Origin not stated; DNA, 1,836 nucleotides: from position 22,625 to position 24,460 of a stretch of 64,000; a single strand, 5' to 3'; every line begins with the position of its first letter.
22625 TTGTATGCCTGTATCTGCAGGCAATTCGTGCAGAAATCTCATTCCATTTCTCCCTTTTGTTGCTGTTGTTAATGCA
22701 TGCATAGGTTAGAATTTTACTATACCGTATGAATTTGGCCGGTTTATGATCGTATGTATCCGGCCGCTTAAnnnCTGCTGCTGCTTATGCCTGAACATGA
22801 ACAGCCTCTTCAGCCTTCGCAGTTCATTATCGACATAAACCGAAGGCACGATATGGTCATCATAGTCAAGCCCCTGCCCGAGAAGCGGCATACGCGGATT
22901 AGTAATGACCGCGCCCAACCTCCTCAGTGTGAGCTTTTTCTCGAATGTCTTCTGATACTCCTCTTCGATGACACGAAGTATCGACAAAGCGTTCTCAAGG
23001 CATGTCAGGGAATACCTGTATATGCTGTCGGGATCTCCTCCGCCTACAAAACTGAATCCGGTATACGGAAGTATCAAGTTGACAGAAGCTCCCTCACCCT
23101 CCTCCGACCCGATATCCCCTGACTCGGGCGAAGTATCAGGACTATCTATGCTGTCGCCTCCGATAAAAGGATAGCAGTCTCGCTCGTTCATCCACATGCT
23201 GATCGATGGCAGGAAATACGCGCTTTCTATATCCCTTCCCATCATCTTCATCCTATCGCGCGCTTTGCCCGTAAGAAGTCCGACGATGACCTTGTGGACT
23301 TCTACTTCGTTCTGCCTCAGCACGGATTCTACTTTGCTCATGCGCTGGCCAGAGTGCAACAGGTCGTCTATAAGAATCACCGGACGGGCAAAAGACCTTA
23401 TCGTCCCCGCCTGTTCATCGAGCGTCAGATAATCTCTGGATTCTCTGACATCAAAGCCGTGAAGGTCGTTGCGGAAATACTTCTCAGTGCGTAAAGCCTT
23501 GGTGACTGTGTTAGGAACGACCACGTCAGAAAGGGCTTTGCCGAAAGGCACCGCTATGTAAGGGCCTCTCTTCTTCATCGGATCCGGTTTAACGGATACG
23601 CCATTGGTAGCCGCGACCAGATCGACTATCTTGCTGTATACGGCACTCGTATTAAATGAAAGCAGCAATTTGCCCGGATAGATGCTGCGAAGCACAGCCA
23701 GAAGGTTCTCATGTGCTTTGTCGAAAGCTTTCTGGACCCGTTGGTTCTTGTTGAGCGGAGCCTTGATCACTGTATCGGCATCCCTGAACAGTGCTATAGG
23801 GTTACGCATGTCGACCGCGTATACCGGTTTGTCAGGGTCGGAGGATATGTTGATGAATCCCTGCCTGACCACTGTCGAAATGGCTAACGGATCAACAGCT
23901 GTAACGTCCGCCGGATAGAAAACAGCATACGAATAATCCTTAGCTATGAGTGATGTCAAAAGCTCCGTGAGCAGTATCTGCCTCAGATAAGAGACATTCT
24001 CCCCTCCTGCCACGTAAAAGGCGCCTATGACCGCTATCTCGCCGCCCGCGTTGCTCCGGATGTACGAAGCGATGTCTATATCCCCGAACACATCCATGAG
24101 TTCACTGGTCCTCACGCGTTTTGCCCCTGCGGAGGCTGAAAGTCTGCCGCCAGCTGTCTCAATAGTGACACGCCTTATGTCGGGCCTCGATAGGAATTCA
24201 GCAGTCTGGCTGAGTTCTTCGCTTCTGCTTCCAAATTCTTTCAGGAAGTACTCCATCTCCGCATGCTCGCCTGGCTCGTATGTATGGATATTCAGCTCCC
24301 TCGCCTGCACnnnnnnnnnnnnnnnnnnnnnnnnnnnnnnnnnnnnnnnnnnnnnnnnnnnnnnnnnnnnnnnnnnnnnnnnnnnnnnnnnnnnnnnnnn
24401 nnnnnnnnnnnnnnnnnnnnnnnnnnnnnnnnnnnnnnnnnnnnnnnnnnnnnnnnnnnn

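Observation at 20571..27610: About 1610-aa HD + NadD-like nucleotidyltransferase + PRTase-like fusion protein clustered with a divergent LDH-like dehydrogenase and a flavoprotein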

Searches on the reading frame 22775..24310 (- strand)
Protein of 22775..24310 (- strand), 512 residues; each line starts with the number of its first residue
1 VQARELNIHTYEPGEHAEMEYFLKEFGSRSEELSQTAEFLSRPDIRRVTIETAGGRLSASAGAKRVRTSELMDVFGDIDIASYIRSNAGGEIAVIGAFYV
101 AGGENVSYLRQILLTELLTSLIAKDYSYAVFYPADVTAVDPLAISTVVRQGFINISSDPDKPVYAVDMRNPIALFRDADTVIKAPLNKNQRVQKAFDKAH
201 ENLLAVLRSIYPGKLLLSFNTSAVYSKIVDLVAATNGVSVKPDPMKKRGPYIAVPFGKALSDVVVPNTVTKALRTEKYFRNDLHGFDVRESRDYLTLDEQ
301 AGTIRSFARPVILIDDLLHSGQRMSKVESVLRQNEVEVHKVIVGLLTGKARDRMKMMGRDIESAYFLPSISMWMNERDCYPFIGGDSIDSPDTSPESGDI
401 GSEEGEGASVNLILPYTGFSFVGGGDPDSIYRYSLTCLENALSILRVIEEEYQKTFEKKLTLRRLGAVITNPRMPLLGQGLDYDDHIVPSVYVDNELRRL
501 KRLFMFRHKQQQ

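Call 75: search_protein_representatives(protein=window:22775-24310:-)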
Query: 512 residues. Proteins with E-value up to 0.001 (for the whole library): 362; up to 1e-10: 260; up to 1e-30: 152. The best 150 are listed.
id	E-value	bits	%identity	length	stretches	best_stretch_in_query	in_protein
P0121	2.7e-152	524.3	54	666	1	36-506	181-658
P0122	1.5e-130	452.6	45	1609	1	3-503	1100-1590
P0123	2.1e-125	435.6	42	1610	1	2-503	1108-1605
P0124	6.4e-112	391.1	56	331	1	168-503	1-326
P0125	8.2e-105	367.7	41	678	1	67-503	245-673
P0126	4.2e-101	355.5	40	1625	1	52-503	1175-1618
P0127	8.4e-101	354.5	40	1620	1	33-503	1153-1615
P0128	9.2e-101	354.3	44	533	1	88-503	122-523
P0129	6.3e-97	341.7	45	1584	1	85-506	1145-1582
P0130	6.6e-97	341.6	39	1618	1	43-503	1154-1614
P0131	3.0e-96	339.4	38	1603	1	68-507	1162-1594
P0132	6.1e-92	325.2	39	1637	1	45-506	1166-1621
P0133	1.8e-91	323.7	39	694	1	68-504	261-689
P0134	1.9e-91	323.6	38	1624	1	16-504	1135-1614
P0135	2.3e-91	323.4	61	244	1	264-510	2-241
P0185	1.1e-74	268.3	36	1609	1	72-503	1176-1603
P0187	2.3e-74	267.3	36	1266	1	66-505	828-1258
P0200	1.2e-69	251.7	33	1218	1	45-504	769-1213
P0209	1.4e-65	238.3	34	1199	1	82-503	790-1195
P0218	1.0e-61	225.6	35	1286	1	65-505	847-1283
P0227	2.9e-59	217.5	35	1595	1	106-503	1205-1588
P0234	3.6e-55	204.0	34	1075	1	165-501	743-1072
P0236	3.0e-54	201.0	33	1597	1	112-504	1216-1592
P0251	1.7e-42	162.2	30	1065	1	104-503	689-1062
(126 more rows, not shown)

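Call 77: find_encoding_contigs(protein=P0234, flank=8000, max_places=2)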
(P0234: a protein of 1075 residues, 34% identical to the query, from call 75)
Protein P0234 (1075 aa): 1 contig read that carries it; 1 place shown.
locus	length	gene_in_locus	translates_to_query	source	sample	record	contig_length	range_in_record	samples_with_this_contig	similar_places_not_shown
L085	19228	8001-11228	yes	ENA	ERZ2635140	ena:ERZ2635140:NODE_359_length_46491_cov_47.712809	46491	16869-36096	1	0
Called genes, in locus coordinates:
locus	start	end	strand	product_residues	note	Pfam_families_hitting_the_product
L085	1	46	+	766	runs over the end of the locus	PF00069:Pkinase, PF07714:PK_Tyr_Ser-Thr, PF03109:ABC1 (weak), PF03793:PASTA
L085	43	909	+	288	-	PF16745:RsgA_N, PF03193:RsgA_GTPase, PF01926:MMR_HSR1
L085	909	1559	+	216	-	PF00834:Ribul_P_3_epim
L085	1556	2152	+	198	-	PF04263:TPK_catalytic, PF04265:TPK_B1_binding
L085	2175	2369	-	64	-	PF00830:Ribosomal_L28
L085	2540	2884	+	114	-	PF03780:Asp23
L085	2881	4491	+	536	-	PF02734:Dak2, PF21645:FakA-like_M, PF13684:FakA-like_C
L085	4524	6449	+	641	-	PF17191:RecG_wedge, PF04851:ResIII, PF00270:DEAD, PF00271:Helicase_C, PF19833:RecG_dom3_C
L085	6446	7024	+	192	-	PF03602:Cons_hypoth95, PF04378:RsmJ (faint), PF05175:MTS (weak), PF06325:PrmA (weak), PF02475:TRM5-TYW2_MTfase (weak), PF09445:Methyltransf_15 (weak), PF13847:Methyltransf_31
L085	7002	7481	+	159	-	PF01467:CTP_transf_like, PF08218:Citrate_ly_lig (weak)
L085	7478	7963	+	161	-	PF28068:Scy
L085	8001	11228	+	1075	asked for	PF01467:CTP_transf_like (faint)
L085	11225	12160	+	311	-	PF00056:Ldh_1_N (weak)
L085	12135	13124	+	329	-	PF03358:FMN_red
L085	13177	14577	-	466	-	PF22352:K319L-like_PKD (weak)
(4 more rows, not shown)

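Call 78: find_encoding_contigs(protein=P0251, flank=8000, max_places=2)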
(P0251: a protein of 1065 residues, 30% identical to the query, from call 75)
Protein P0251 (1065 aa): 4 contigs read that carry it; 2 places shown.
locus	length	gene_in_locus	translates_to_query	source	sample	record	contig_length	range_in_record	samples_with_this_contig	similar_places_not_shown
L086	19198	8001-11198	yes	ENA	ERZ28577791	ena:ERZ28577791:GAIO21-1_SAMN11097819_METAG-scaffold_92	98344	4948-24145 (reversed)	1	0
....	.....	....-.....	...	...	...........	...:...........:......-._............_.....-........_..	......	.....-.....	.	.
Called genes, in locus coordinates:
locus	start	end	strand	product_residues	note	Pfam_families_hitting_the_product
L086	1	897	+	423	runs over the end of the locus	PF04262:Glu_cys_ligase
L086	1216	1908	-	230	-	PF04172:LrgB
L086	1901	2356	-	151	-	PF03788:LrgA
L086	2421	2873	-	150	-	PF01894:YjbQ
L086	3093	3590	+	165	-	-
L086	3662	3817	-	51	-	PF00301:Rubredoxin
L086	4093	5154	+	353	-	PF13515:FUSC_2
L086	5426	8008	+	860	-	PF01326:PPDK_N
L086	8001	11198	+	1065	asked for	-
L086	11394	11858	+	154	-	PF00011:HSP20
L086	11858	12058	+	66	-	-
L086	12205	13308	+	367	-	PF00480:ROK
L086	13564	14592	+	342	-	PF08240:ADH_N, PF00107:ADH_zinc_N, PF13602:ADH_zinc_N_2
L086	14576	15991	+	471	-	PF07690:MFS_1, PF13347:MFS_2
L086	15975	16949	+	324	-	PF00294:PfkB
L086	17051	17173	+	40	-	-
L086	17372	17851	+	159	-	-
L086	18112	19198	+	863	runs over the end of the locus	PF02861:Clp_N, PF23569:NBD_SMAX1, PF00004:AAA, PF17871:AAA_lid_9, PF00004:AAA, PF07724:AAA_2, PF07728:AAA_5, PF10431:ClpB_D2-small, +11 more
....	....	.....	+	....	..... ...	-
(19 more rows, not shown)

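Call 82: find_encoding_contigs(protein=P0187, flank=7000, max_places=1)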
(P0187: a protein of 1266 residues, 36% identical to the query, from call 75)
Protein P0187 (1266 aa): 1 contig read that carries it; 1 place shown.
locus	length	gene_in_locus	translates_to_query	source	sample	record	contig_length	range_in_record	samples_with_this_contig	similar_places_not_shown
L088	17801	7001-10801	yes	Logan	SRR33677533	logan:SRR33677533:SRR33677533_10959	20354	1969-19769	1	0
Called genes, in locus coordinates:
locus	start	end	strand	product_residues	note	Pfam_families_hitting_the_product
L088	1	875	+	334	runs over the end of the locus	PF01699:Na_Ca_ex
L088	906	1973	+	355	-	PF01321:Creatinase_N, PF00557:Peptidase_M24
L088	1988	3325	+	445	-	PF00342:PGI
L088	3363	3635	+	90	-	PF06803:DUF1232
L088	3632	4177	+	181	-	PF00156:Pribosyltran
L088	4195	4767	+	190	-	PF06130:PTAC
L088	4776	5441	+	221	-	PF01791:DeoC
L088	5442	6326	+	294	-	PF00781:DAGK_cat, PF19279:YegS_C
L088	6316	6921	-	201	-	-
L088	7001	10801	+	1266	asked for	PF01467:CTP_transf_like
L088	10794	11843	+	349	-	PF00056:Ldh_1_N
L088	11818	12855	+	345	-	PF03358:FMN_red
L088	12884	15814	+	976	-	PF01869:BcrAD_BadFG, PF09989:DUF2229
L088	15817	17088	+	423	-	PF09989:DUF2229 (faint)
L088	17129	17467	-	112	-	-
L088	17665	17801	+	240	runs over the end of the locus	?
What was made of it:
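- A 2-hydroxyacyl-CoA-dehydratase-activator-like gene follows the operon in L088 (call 82).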

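Call 83: find_encoding_contigs(protein=P0209, flank=7000, max_places=1)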
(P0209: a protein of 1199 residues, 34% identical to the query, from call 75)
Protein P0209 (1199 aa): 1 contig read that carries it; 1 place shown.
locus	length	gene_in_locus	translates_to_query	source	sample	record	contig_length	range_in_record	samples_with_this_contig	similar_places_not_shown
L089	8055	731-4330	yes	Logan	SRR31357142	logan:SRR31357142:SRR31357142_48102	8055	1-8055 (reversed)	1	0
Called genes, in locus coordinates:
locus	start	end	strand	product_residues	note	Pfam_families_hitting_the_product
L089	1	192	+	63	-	?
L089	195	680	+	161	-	-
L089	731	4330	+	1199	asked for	PF01467:CTP_transf_like (faint)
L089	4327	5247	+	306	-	PF00056:Ldh_1_N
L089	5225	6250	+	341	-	PF03358:FMN_red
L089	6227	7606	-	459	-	-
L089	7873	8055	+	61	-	?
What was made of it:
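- The same holds for HD-less relatives, where the genes overlap (calls 77, 82, 83).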

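Call 84: find_encoding_contigs(protein=P0218, flank=7000, max_places=1)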
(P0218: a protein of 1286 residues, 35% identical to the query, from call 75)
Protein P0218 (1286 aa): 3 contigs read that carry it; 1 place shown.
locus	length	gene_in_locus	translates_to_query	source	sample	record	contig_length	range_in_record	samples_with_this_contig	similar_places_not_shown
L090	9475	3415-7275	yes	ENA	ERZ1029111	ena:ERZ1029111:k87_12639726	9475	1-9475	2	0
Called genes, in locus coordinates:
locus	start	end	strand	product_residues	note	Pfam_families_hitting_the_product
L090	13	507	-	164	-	PF00881:Nitroreductase, PF14512:TM1586_NiRdase, PF00881:Nitroreductase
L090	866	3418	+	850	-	PF01326:PPDK_N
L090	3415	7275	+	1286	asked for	-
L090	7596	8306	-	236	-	PF02308:MgtC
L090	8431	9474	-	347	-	?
